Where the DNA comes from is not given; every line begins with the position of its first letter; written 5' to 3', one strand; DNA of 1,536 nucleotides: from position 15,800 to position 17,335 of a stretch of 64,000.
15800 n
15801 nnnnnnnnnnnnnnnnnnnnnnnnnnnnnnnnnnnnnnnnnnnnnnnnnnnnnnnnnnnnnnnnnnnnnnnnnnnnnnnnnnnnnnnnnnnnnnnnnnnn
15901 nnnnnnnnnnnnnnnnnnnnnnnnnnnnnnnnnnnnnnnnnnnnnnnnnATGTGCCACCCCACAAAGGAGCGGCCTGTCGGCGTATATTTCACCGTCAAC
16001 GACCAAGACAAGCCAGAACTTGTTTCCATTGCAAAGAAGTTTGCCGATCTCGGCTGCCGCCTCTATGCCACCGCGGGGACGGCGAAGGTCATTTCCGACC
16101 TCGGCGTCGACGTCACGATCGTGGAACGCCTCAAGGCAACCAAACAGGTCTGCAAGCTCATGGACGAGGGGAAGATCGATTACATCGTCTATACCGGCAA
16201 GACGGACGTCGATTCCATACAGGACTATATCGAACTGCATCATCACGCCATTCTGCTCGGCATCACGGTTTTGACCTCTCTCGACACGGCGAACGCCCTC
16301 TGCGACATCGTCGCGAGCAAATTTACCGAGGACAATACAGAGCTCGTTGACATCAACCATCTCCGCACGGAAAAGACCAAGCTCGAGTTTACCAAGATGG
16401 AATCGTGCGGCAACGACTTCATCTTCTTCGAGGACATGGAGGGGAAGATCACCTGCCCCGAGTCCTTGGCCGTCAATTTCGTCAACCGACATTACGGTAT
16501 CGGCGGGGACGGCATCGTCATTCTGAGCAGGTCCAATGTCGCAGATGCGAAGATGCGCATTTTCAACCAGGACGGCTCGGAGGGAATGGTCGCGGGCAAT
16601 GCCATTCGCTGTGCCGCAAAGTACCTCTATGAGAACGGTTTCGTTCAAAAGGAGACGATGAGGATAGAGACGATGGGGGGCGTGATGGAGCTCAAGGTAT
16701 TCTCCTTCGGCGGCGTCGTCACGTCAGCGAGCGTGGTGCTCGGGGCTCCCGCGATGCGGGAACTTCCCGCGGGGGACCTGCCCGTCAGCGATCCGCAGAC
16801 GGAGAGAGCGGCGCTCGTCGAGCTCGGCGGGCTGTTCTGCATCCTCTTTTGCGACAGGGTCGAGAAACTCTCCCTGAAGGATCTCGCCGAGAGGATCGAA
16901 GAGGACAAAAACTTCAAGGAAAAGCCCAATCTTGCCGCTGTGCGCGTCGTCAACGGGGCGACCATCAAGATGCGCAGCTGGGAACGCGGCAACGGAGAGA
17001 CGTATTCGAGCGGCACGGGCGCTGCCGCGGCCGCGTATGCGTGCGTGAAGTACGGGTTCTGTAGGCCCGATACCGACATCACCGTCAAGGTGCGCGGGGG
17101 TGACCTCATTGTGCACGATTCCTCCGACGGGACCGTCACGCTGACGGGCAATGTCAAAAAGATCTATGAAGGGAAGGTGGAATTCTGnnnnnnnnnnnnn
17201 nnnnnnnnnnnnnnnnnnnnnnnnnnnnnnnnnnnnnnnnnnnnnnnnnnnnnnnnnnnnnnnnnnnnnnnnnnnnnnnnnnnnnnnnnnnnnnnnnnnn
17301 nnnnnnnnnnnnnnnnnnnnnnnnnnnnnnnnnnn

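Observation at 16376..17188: CarB carries an in-frame C-terminal DapF-like domain in which both catalytic cysteines are replaced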

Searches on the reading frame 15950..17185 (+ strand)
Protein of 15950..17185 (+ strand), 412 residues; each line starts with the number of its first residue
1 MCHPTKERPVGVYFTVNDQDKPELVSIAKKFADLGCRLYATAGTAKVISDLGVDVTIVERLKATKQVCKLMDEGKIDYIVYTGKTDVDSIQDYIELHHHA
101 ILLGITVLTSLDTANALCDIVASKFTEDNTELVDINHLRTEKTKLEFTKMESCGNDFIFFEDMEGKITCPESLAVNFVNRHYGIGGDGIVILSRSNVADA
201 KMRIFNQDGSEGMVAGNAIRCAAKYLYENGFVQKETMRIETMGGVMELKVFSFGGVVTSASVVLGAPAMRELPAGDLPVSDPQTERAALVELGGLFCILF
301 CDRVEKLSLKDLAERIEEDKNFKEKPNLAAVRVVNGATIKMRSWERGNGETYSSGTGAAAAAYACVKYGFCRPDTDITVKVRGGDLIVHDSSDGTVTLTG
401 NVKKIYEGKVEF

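Call 45: predict_structure(alignment_id=A1)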
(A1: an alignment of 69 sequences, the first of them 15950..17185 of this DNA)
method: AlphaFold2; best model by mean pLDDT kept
length: 412 residues; sequences in the alignment: 69
mean_pLDDT: 88.6   pTM: 0.65
mean pLDDT of the five models: 88.6, 88.6, 88.4, 88.3, 88.1
residues with pLDDT >= 90: 276; 70-90: 100; 50-70: 30; < 50: 6
segments of 3 or more residues with pLDDT < 50: 127-132
pLDDT, mean of each block of 10 residues (from residue 1): 73 92 91 93 93 91 83 93 82 89 91 88 58 60 90 88 91 84 76 97 94 93 97 97 96 95 94 66 81 93 91 88 88 97 93 94 97 97 95 94 92 82
secondary structure, 60 per line:
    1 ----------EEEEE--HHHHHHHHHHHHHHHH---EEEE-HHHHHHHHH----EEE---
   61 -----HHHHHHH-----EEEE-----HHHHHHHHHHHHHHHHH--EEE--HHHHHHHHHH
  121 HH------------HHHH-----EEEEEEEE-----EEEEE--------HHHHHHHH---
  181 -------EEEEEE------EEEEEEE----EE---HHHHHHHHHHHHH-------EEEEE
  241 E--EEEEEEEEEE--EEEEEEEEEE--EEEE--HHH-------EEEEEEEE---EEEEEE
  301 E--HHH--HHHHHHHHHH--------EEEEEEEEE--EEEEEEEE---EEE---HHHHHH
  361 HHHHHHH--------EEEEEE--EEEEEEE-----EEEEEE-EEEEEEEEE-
elements in order: E11-15 H18-33 E37-40 H42-50 E55-57 H66-72 E78-81 H87-103 E106-108 H111-122 H135-138 E144-151 E157-161 H170-177 E188-193 E200-206 H216-228 E236-241 E244-253 E256-265 E268-271 E284-291 E295-301 H309-318 E327-335 E338-345 E349-351 H355-367 E376-381 E384-390 E396-401 E403-411

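Call 49: fold_search(model_id=the predicted structure, library=pdb)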
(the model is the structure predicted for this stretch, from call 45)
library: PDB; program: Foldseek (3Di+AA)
matches with E <= 10: 1398; with E <= 0.001: 143
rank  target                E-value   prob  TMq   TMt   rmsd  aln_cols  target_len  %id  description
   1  2otn_A                2.9e-32  1.00  0.55  0.75   4.4       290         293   33  Crystal structure of the catalytically active form of diaminopimelate epimerase from Bacillus anthracis (released 2008-03-04)
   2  2otn_B                4.7e-29  1.00  0.48  0.66   5.1       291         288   31  Crystal structure of the catalytically active form of diaminopimelate epimerase from Bacillus anthracis (released 2008-03-04)
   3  9mro_A                2.0e-27  1.00  0.56  0.81   4.4       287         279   33  Crystal structures of a cyanobacterial DAP epimerase bound to either D,L-aziDAP or D,L-alpha-methyl DAP (released 2025-07-16)
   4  8qzy_A                2.6e-27  1.00  0.53  0.76   5.0       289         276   29  Structural and biochemical characterization of diaminopimelate epimerase from Pseudomonas aeruginosa (released 2024-11-06)
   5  8qzy_B                2.2e-26  1.00  0.55  0.79   3.4       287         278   28  Structural and biochemical characterization of diaminopimelate epimerase from Pseudomonas aeruginosa (released 2024-11-06)
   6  5ha4_A                2.2e-25  1.00  0.55  0.79   3.4       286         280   26  Structure of a diaminopimelate epimerase from Acinetobacter baumannii (released 2016-01-27)
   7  4ijz_A                3.6e-25  1.00  0.53  0.77   3.8       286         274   26  Crystal structure of diaminopimelate epimerase from Escherichia coli (released 2013-02-20)
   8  5ha4_B                7.1e-25  1.00  0.56  0.79   3.4       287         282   26  Structure of a diaminopimelate epimerase from Acinetobacter baumannii (released 2016-01-27)
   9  6d13_A                1.2e-24  1.00  0.54  0.78   3.6       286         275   26  Crystal structure of E.coli RppH-DapF complex (released 2018-05-23)
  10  2q9j                  1.4e-24  1.00  0.55  0.80   3.4       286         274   27  Crystal structure of the C217S mutant of diaminopimelate epimerase (released 2007-10-23)
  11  3ejx_A                1.7e-24  1.00  0.57  0.80   3.5       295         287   29  Crystal structure of diaminopimelate epimerase from Arabidopsis thaliana in complex with LL-AziDAP (released 2009-02-17)
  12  7vdy_A                1.9e-24  1.00  0.57  0.80   2.9       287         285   26  Crystal structure of O-ureidoserine racemase (released 2021-12-15)
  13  3ejx_B                2.1e-24  1.00  0.57  0.79   3.6       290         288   28  Crystal structure of diaminopimelate epimerase from Arabidopsis thaliana in complex with LL-AziDAP (released 2009-02-17)
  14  2q9h                  2.7e-24  1.00  0.55  0.81   3.3       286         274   27  Crystal structure of the C73S mutant of diaminopimelate epimerase (released 2007-10-23)
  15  3ejx_D                3.7e-24  1.00  0.58  0.78   3.3       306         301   28  Crystal structure of diaminopimelate epimerase from Arabidopsis thaliana in complex with LL-AziDAP (released 2009-02-17)
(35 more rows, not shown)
